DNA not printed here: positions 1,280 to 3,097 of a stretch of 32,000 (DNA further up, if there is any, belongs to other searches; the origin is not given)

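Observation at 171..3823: MerR-gated operon led by two PaaK/F390-synthetase-like adenylating enzymes, a membrane microprotein and a tail-less CDF: candidate undescribed metal-stress module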

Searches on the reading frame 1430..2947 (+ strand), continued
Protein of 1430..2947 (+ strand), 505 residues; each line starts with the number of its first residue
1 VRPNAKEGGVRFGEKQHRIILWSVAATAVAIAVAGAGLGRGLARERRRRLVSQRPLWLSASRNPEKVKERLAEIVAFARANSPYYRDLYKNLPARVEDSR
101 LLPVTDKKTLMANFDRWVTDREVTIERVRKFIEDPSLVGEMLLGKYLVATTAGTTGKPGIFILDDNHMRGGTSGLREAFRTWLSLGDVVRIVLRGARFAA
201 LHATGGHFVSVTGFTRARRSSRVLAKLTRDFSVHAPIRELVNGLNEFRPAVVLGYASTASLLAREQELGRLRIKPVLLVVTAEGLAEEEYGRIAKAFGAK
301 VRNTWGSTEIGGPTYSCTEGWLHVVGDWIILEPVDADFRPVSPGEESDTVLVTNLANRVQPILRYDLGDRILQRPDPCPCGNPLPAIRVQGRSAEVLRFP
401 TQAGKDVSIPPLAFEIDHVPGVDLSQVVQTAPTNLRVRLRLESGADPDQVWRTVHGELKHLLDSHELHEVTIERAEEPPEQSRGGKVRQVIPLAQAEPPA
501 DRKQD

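Call 75: search_protein_families(library=ncbifam, proteins=[L002:6379-7044:+, L101:4186-4848:+, L104:3195-3962:+, L103:2568-3194:+, L104:4321-4932:+, L103:3194-3820:+, L002:7644-8354:+, L098:1485-2531:+, L098:6281-6880:+], max_evalue=0.00001)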
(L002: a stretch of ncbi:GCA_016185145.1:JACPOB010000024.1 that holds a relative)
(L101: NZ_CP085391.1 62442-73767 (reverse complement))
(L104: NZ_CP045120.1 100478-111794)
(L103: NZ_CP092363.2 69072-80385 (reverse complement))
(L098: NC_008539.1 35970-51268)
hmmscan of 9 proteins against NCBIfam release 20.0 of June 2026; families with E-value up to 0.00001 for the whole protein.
L002:6379-7044:+ (221 aa): 17 families
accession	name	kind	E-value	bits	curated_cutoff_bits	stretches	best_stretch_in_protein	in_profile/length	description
NF043040.1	corrin_prot_MT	hypoth_equivalog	6e-23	81.4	180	1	20-168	15-164/216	corrinoid protein-associated methyltransferase CpaM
NF001244.0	PRK00216.1-5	equivalog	1.8e-12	47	216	1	27-166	30-168/236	bifunctional demethylmenaquinone methyltransferase/2-methoxy-6-polyprenyl-1,4-benzoquinol methylase UbiE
NF045667.1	MTase_DVU1556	equivalog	5.2e-11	42.4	155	1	35-196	12-160/213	DVU_1556 family methyltransferase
TIGR01934.1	MenG_MenH_UbiE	subfamily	6.4e-11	42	158.35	1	30-164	24-154/223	ubiquinone/menaquinone biosynthesis methyltransferase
NF047649.1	MTase_UXPK_star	exception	4.4e-09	35.8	460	1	45-156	77-186/283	methyltransferase/UXPK-star double selenoprotein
NF040703.1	cyclopro_CfaB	exception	1.1e-08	34.3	650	1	35-149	149-261/393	C17 cyclopropane fatty acid synthase CfaB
NF041537.1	ArsM_AhpD_UU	exception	1.4e-08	34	510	1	45-200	76-226/345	arsenite methyltransferase/AhpD domain selenoprotein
NF050150.1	RiPP_MTase_ApyS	equivalog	1.8e-08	34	400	1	48-99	144-195/323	RiPP biosynthesis methyltransferase ApyS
TIGR04543.1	ketoArg_3Met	equivalog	8.5e-08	31.6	425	1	35-131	140-237/336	2-ketoarginine methyltransferase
NF008823.0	PRK11873.1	subfamily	2.8e-07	30.3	263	1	39-157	73-187/272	arsenite methyltransferase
TIGR02469.1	CbiT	equivalog_domain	4.6e-07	30.1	78.3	1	34-85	8-59/124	precorrin-6Y C5,15-methyltransferase (decarboxylating) subunit CbiT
NF052510.1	methyltran_MpqE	exception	1.1e-06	28.2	335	1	27-166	28-166/234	methyl-plastoquinone biosynthesis methyltransferase MpqE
NF001241.0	PRK00216.1-2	equivalog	2.1e-06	27.6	327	1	24-168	30-164/231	demethylmenaquinone methyltransferase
NF038261.1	rhodoquin_RquA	equivalog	3.8e-06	26.8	175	1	30-173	36-176/218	rhodoquinone biosynthesis methyltransferase RquA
NF041658.1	ornithlipidmtase_OlsG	equivalog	3.9e-06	26.7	350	1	24-167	18-166/191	ornithine lipid N-methyltransferase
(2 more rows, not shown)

L101:4186-4848:+ (220 aa): 35 families (the best 25 are shown)
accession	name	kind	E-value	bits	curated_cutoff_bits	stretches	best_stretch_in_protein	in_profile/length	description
TIGR01934.1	MenG_MenH_UbiE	subfamily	3.1e-25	88.8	158.35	1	26-164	19-153/223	ubiquinone/menaquinone biosynthesis methyltransferase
NF001244.0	PRK00216.1-5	equivalog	4.4e-23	81.8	216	1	31-165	32-166/236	bifunctional demethylmenaquinone methyltransferase/2-methoxy-6-polyprenyl-1,4-benzoquinol methylase UbiE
NF043040.1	corrin_prot_MT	hypoth_equivalog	5e-21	75.1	180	1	33-173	28-168/216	corrinoid protein-associated methyltransferase CpaM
NF052510.1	methyltran_MpqE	exception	2.6e-19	69.5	335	1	26-173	26-174/234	methyl-plastoquinone biosynthesis methyltransferase MpqE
NF008823.0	PRK11873.1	subfamily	3.9e-16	59.3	263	1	42-155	72-184/272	arsenite methyltransferase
NF001240.0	PRK00216.1-1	equivalog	4.1e-15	55.5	378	1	24-167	41-183/251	bifunctional demethylmenaquinone methyltransferase/2-methoxy-6-polyprenyl-1,4-benzoquinol methylase UbiE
NF047649.1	MTase_UXPK_star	exception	5.9e-15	55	460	1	44-154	74-183/283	methyltransferase/UXPK-star double selenoprotein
TIGR02752.1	MenG_heptapren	equivalog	1.4e-14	54.1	419.85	1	31-168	29-165/231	demethylmenaquinone methyltransferase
NF041537.1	ArsM_AhpD_UU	exception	1.5e-14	53.6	510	1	44-155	73-183/345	arsenite methyltransferase/AhpD domain selenoprotein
NF001242.0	PRK00216.1-3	equivalog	1.9e-14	53.7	351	1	25-161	47-185/258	bifunctional demethylmenaquinone methyltransferase/2-methoxy-6-polyprenyl-1,4-benzoquinol methylase UbiE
NF041536.1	ArsM_DUF2284_UU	exception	1.1e-13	50.4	575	1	46-154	75-182/459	arsenite methyltransferase/DUF2284 domain selenoprotein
NF001243.0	PRK00216.1-4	equivalog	1.9e-13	50.3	235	1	31-167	31-166/237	demethylmenaquinone methyltransferase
NF045667.1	MTase_DVU1556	equivalog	2e-12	47.1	155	1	38-157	13-124/213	DVU_1556 family methyltransferase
NF040539.1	AST_met_ArsM_2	exception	2.4e-11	44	240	1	48-199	57-208/262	putative arsinothricin biosynthesis methyltransferase ArsM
NF001241.0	PRK00216.1-2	equivalog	8.7e-11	41.9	327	1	31-167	35-162/231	demethylmenaquinone methyltransferase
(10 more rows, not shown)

L104:3195-3962:+ (255 aa): 27 families (the best 25 are shown)
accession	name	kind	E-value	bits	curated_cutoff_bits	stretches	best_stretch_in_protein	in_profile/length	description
NF047649.1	MTase_UXPK_star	exception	1.1e-21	77.1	460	1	97-204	76-183/283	methyltransferase/UXPK-star double selenoprotein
NF001240.0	PRK00216.1-1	equivalog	1.5e-19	70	378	1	97-204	62-170/251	bifunctional demethylmenaquinone methyltransferase/2-methoxy-6-polyprenyl-1,4-benzoquinol methylase UbiE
TIGR02752.1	MenG_heptapren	equivalog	6e-19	68.5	419.85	1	97-205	44-152/231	demethylmenaquinone methyltransferase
NF041537.1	ArsM_AhpD_UU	exception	6.4e-19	67.9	510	1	97-204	75-182/345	arsenite methyltransferase/AhpD domain selenoprotein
NF001243.0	PRK00216.1-4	equivalog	1e-18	67.5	235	1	94-205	43-154/237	demethylmenaquinone methyltransferase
NF001241.0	PRK00216.1-2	equivalog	1.3e-18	67.5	327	1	87-205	40-150/231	demethylmenaquinone methyltransferase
NF008823.0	PRK11873.1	subfamily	1.1e-17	64.5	263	1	97-203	76-182/272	arsenite methyltransferase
NF052510.1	methyltran_MpqE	exception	2.5e-17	63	335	1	92-202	40-151/234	methyl-plastoquinone biosynthesis methyltransferase MpqE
TIGR01934.1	MenG_MenH_UbiE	subfamily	2.5e-17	62.9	158.35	1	90-206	31-145/223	ubiquinone/menaquinone biosynthesis methyltransferase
NF001242.0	PRK00216.1-3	equivalog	4e-17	62.5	351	1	94-203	64-176/258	bifunctional demethylmenaquinone methyltransferase/2-methoxy-6-polyprenyl-1,4-benzoquinol methylase UbiE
NF041536.1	ArsM_DUF2284_UU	exception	1.4e-15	56.6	575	1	97-204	75-182/459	arsenite methyltransferase/DUF2284 domain selenoprotein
NF043040.1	corrin_prot_MT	hypoth_equivalog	5e-15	55.5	180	1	96-205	39-151/216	corrinoid protein-associated methyltransferase CpaM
NF001244.0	PRK00216.1-5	equivalog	6.5e-15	55.1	216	1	92-204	42-155/236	bifunctional demethylmenaquinone methyltransferase/2-methoxy-6-polyprenyl-1,4-benzoquinol methylase UbiE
NF045667.1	MTase_DVU1556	equivalog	9.1e-13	48.1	155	1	86-202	11-119/213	DVU_1556 family methyltransferase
NF038261.1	rhodoquin_RquA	equivalog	1.9e-10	40.9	175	1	97-202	48-153/218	rhodoquinone biosynthesis methyltransferase RquA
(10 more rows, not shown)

L103:2568-3194:+ (208 aa): 14 families
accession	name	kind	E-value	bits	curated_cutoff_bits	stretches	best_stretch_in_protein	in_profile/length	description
NF041537.1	ArsM_AhpD_UU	exception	2.5e-12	46.3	510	1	31-179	72-221/345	arsenite methyltransferase/AhpD domain selenoprotein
NF047649.1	MTase_UXPK_star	exception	4.2e-11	42.4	460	1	31-142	73-182/283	methyltransferase/UXPK-star double selenoprotein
NF041536.1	ArsM_DUF2284_UU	exception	1.7e-10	39.9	575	1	31-156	72-196/459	arsenite methyltransferase/DUF2284 domain selenoprotein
NF043040.1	corrin_prot_MT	hypoth_equivalog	4.2e-10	39.4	180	1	34-159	39-166/216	corrinoid protein-associated methyltransferase CpaM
NF045667.1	MTase_DVU1556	equivalog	5.4e-10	39.1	155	1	33-202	20-180/213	DVU_1556 family methyltransferase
NF045825.1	FAmtase_mtf2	equivalog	1e-09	38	400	1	34-145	57-162/248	fatty-acid O-methyltransferase Mtf2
TIGR04188.1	methyltr_grsp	subfamily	1.8e-09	37.5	380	1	35-91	107-163/363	ATP-grasp peptide maturase system methyltransferase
NF045823.1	PthPhpthDimycoMt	equivalog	1.3e-08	34.4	300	1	35-145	66-170/256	phthiotriol/phenolphthiotriol dimycocerosates methyltransferase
NF040539.1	AST_met_ArsM_2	exception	2.4e-08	34.2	240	1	37-146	58-168/262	putative arsinothricin biosynthesis methyltransferase ArsM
NF002463.0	PRK01683.1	equivalog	5.7e-08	32.7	297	1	38-80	34-76/258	trans-aconitate 2-methyltransferase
NF008823.0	PRK11873.1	subfamily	2.5e-07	30.5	263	1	33-146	75-186/272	arsenite methyltransferase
TIGR02072.1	BioC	equivalog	2.1e-06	27.7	184.95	1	36-150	35-141/244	malonyl-ACP O-methyltransferase BioC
TIGR01983.1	UbiG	equivalog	2.1e-06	27.2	102.95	1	34-141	48-151/228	bifunctional 2-polyprenyl-6-hydroxyphenol methylase/3-demethylubiquinol 3-O-methyltransferase UbiG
NF052510.1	methyltran_MpqE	exception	4e-06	26.4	335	1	35-145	46-155/234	methyl-plastoquinone biosynthesis methyltransferase MpqE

L104:4321-4932:+ (203 aa): 2 families
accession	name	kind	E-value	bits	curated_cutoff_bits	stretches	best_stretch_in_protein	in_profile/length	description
NF040696.1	isopcys_mtase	equivalog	1.5e-81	272.8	160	1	6-193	3-190/190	protein-S-isoprenylcysteine O-methyltransferase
TIGR04571.1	LmtA_Leptospira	exception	9.4e-08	32.1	325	1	117-198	90-170/252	lipid A Kdo2 1-phosphate O-methyltransferase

L103:3194-3820:+ (208 aa): 1 family
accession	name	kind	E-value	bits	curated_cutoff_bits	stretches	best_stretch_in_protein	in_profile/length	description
NF040696.1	isopcys_mtase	equivalog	6.8e-14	52.2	160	1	8-196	6-189/190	protein-S-isoprenylcysteine O-methyltransferase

L002:7644-8354:+ (236 aa): 0 families

L098:1485-2531:+ (348 aa): 4 families
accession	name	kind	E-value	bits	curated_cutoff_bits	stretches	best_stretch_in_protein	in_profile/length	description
NF053744.1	FAProxCypCBc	equivalog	1.4e-117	392.8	600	1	2-342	71-411/416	CYP152 family fatty-acid peroxygenase CypC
NF050147.1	aminopyruv_ApyO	equivalog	1e-17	64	525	1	14-322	79-400/444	RiPP biosynthesis cytochrome P450 ApyO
TIGR04515.1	P450_rel_GT_act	subfamily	3.1e-09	36.7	343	1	8-314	85-358/386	P450-derived glycosyltransferase activator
NF051859.1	AlbFlvMonOxTrpSyn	equivalog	9.1e-06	24.5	700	0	14-72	99-157/457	bifunctional albaflavenone monooxygenase/terpene synthase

L098:6281-6880:+ (199 aa): 1 family
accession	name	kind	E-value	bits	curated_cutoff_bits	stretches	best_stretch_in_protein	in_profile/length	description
TIGR00779.1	cad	subfamily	2.4e-42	145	181.65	1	14-193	3-185/193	CadD family cadmium resistance transporter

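Call 76: get_annotated_region(hit=H8, flank=6000)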
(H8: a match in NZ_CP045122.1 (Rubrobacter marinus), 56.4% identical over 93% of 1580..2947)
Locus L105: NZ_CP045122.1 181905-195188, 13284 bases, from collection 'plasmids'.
description: Rubrobacter marinus strain SCSIO 52915 plasmid unnamed1, complete sequence
organism: Rubrobacter marinus (NCBI taxid 2653852)
taxonomy: Bacteria; Actinomycetota; Rubrobacteria; Rubrobacterales; Rubrobacteraceae; Rubrobacter; Rubrobacter marinus
host: -; source: single pure culture,marine sediment; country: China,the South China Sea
typing (MOB-suite, as given by PLSDB): non-mobilizable
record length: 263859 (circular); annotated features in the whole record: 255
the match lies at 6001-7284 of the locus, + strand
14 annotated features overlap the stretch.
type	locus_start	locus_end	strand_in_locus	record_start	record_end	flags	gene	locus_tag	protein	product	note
CDS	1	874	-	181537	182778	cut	-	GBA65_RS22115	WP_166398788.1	AAA family ATPase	-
CDS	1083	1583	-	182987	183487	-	-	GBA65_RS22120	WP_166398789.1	hypothetical protein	-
CDS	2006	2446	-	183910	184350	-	-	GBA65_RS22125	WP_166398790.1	hypothetical protein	-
CDS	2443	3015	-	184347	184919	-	-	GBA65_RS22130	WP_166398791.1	WecB/TagA/CpsF family glycosyltransferase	-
CDS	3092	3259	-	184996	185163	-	-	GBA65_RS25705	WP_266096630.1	JAB domain-containing protein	-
CDS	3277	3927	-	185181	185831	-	-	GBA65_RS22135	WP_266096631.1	UPF0758 domain-containing protein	-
CDS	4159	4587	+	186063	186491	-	-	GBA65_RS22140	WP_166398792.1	metalloregulator ArsR/SmtB family transcription factor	GO:0006355 - regulation of DNA-templated transcription [Evidence IEA]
CDS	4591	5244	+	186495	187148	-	-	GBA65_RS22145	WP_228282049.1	cation transporter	GO:0006812 - monoatomic cation transport [Evidence IEA]; GO:0055085 - transmembrane transport [Evidence IEA]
CDS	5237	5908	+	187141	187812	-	-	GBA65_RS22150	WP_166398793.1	methyltransferase domain-containing protein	-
CDS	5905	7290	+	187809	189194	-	-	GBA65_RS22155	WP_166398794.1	phenylacetate--CoA ligase family protein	-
CDS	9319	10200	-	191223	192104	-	-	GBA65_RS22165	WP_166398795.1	ThiF family adenylyltransferase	-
CDS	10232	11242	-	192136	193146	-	-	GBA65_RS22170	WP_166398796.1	Mov34/MPN/PAD-1 family protein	-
CDS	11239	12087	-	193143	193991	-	-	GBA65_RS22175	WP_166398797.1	hypothetical protein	-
CDS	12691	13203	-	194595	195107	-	-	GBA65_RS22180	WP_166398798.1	hypothetical protein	-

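Call 77: get_annotated_region(hit=H16, flank=6000)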
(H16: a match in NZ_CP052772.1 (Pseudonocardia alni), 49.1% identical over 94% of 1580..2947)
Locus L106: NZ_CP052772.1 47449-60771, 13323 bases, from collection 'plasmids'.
description: Pseudonocardia alni strain Shahu plasmid pPaSha1, complete sequence
organism: Pseudonocardia alni (NCBI taxid 33907)
taxonomy: Bacteria; Actinomycetota; Actinomycetes; Pseudonocardiales; Pseudonocardiaceae; Pseudonocardia; Pseudonocardia alni
host: -; source: Cell culture,soil; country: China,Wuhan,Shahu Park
typing (MOB-suite, as given by PLSDB): mobilizable; relaxase MOBF
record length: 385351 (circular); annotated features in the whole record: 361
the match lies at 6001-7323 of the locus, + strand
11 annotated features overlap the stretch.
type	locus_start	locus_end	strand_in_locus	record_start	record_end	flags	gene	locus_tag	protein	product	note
CDS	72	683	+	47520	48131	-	-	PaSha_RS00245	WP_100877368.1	cadmium resistance transporter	-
CDS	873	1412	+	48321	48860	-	-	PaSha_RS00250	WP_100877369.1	signal peptidase II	GO:0006508 - proteolysis [Evidence IEA]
CDS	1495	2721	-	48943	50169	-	-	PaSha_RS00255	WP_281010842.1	cytochrome P450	-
CDS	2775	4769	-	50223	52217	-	-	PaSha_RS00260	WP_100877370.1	heavy metal translocating P-type ATPase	-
CDS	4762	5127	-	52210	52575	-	-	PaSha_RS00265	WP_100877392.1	metalloregulator ArsR/SmtB family transcription factor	GO:0006355 - regulation of DNA-templated transcription [Evidence IEA]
CDS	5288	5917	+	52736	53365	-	-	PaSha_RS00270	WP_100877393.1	class I SAM-dependent methyltransferase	-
CDS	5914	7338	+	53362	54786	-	-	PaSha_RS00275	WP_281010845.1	phenylacetate--CoA ligase family protein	-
CDS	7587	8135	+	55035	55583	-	-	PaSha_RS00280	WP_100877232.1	recombinase family protein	GO:0006310 - DNA recombination [Evidence IEA]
CDS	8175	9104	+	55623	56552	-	-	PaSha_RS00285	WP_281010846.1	phosphotransferase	-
CDS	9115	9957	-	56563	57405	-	istB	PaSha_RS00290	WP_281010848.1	IS21-like element helper ATPase IstB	-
CDS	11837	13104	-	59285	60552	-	-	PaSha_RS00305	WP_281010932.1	IS3 family transposase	-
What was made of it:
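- Pseudonocardia: ArsR divergent from MTase-ANL, with CadD, LspA, P450 and ATPase nearby (call 77).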
